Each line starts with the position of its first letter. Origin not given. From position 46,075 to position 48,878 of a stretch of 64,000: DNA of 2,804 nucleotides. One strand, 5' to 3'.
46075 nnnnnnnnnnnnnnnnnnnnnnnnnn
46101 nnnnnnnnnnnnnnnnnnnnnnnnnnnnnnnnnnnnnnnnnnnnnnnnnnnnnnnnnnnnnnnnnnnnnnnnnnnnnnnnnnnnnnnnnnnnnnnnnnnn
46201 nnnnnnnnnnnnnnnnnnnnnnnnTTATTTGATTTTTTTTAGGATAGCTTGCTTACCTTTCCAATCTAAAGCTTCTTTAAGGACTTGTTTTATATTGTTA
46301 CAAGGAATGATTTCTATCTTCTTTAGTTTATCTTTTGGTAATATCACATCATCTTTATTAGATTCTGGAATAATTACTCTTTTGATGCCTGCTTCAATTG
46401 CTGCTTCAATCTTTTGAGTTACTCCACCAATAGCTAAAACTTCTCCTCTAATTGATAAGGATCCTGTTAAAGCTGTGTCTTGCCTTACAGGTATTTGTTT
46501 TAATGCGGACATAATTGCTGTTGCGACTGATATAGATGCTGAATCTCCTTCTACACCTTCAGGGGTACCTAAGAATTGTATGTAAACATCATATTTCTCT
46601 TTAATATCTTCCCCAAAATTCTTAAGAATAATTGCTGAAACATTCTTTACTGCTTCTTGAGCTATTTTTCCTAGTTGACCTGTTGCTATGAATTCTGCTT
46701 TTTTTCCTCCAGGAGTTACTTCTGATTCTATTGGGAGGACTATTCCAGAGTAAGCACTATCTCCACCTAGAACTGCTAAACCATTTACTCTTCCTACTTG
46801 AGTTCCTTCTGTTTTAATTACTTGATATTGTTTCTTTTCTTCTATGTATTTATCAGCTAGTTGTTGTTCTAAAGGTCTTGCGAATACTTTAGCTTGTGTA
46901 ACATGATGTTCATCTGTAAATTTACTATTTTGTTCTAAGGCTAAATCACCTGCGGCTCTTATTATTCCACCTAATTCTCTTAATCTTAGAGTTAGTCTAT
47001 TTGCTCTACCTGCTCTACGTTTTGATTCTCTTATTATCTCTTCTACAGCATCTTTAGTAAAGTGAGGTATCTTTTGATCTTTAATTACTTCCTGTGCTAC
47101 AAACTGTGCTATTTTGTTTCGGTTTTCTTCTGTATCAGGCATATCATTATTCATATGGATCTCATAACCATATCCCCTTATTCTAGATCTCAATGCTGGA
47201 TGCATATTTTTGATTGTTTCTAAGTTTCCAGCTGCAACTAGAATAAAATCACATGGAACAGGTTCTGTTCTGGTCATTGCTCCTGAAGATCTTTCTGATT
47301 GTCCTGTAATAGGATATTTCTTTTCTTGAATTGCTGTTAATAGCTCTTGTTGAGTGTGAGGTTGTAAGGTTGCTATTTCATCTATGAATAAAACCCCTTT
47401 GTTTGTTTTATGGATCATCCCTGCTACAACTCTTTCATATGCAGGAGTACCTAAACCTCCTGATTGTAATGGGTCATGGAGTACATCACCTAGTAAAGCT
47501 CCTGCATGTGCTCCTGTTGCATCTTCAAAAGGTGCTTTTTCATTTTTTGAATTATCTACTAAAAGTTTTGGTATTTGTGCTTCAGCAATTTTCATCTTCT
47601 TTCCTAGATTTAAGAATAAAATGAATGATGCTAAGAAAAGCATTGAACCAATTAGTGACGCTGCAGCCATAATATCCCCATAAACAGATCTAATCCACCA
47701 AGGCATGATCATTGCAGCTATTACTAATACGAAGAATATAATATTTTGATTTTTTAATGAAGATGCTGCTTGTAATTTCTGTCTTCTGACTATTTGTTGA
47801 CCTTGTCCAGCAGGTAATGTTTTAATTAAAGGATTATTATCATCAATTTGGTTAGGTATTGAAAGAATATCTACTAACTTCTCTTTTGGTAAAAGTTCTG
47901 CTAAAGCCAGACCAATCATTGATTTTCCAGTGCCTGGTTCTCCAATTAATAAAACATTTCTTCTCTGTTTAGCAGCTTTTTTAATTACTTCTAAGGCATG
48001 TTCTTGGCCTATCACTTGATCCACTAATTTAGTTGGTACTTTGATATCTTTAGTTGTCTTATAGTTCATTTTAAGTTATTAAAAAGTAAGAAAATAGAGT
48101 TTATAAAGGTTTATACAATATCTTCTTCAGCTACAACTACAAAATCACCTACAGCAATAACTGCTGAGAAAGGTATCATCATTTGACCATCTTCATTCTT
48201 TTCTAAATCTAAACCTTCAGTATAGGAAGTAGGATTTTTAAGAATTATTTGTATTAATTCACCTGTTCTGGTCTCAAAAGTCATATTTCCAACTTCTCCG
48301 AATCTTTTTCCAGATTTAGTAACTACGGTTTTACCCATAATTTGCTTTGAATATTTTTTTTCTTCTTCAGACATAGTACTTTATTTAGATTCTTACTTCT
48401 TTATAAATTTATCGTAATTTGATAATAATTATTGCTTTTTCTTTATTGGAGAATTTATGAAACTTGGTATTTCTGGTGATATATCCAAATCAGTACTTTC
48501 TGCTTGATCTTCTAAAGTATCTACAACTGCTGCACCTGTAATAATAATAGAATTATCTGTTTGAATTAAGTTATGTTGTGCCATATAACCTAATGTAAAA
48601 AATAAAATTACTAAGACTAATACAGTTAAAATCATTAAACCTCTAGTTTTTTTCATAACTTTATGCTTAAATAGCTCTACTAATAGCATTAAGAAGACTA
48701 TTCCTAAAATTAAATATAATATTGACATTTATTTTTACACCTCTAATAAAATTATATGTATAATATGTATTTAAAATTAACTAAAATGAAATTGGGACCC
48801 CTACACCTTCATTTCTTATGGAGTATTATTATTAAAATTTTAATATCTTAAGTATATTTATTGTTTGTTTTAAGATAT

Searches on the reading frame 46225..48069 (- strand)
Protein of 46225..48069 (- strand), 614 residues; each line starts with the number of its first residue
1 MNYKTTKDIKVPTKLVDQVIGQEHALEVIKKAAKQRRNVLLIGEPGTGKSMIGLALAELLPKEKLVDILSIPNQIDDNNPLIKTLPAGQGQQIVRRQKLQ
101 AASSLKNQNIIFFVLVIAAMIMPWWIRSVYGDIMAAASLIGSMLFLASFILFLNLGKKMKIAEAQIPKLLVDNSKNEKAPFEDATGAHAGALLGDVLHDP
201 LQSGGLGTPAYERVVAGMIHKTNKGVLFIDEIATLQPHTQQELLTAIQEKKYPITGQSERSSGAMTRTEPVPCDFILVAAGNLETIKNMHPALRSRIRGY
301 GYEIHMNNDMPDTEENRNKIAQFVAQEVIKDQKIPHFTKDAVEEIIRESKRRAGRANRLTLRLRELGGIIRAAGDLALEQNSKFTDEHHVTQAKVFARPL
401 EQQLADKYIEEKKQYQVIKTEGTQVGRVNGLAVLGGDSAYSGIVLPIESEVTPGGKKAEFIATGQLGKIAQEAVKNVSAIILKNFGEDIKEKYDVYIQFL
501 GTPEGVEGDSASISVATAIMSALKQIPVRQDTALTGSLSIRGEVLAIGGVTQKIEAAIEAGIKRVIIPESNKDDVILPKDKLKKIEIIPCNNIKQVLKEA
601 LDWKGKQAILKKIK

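Call 6: search_protein_families(library=pfam, proteins=[window:46225-48069:-])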
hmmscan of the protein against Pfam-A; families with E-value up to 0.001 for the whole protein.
window:46225-48069:- (614 aa): 17 families
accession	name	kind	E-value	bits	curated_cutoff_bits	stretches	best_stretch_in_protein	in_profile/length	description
PF05362.19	Lon_C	-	7.3e-35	120.8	21.1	1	407-601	9-203/205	Lon protease (S16) C-terminal proteolytic domain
PF00158.32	Sigma54_activat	-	1e-13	51.7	20.2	1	210-260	81-130/168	Sigma-54 interaction domain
PF01078.27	Mg_chelatase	-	4.2e-13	49.6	20.3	1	17-69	3-55/207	Magnesium chelatase, subunit ChlI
PF07728.20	AAA_5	-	1.7e-12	48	22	1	223-296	66-138/139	AAA domain (dynein-related subfamily)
PF20436.4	LonB_AAA-LID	-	7.8e-10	39.1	22.4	1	336-393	1-58/65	Archaeal LonB, AAA+ ATPase LID domain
PF13541.12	ChlI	-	4.6e-09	36.7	27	1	449-571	3-121/121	Subunit ChlI of Mg-chelatase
PF14532.12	Sigma54_activ_2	-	3.6e-07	30.9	25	0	29-59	14-44/138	Sigma-54 interaction domain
PF00004.35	AAA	-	4.9e-07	30.7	21.2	0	219-297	53-123/131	ATPase family associated with various cellular activities (AAA)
PF05496.18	RuvB_N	-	1.4e-05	25.3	27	0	16-59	6-56/159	Holliday junction DNA helicase RuvB P-loop domain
PF13191.12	AAA_16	-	4e-05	24.6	32.6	1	26-87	13-75/167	AAA ATPase domain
PF13401.12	AAA_22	-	4e-05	24.4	27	0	35-76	4-33/130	AAA domain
PF20030.5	bpMoxR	-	0.00015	21.3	27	0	13-60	8-55/205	MoxR domain in the MoxR-vWA-beta-propeller ternary systems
PF00493.29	MCM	-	0.00016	21.3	23.3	0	21-64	42-85/224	MCM P-loop domain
PF20720.3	nSTAND3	-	0.00026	21.2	27.2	1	25-77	6-56/155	Novel STAND NTPase 3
PF13654.12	AAA_32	-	0.00045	20.6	21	0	189-285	13-111/133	LonB-like, AAA domain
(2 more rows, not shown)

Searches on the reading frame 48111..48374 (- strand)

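Call 6: search_protein_families(library=pfam, proteins=[window:48111-48374:-])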
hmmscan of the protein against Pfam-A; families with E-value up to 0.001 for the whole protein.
window:48111-48374:- (87 aa): 1 family
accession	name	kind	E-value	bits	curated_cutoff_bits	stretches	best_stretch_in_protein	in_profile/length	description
PF05239.21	PRC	-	1e-06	29.1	21.2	1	5-81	2-71/78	PRC-barrel domain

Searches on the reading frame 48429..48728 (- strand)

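Call 6: search_protein_families(library=pfam, proteins=[window:48429-48728:-])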
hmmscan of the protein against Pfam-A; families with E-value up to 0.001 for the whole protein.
window:48429-48728:- (99 aa): 0 families

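Call 42: search_protein_families(library=ncbifam, proteins=[window:48429-48728:-], max_evalue=0.01)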
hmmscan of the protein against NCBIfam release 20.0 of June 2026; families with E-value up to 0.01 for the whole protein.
window:48429-48728:- (99 aa): 1 family
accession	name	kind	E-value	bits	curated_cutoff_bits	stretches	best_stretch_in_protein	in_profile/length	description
NF053819.1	EF0750_LPXTG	subfamily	0.0089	16.5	47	0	25-75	1-48/105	EF2685/EF0750 family sortase-dependent surface protein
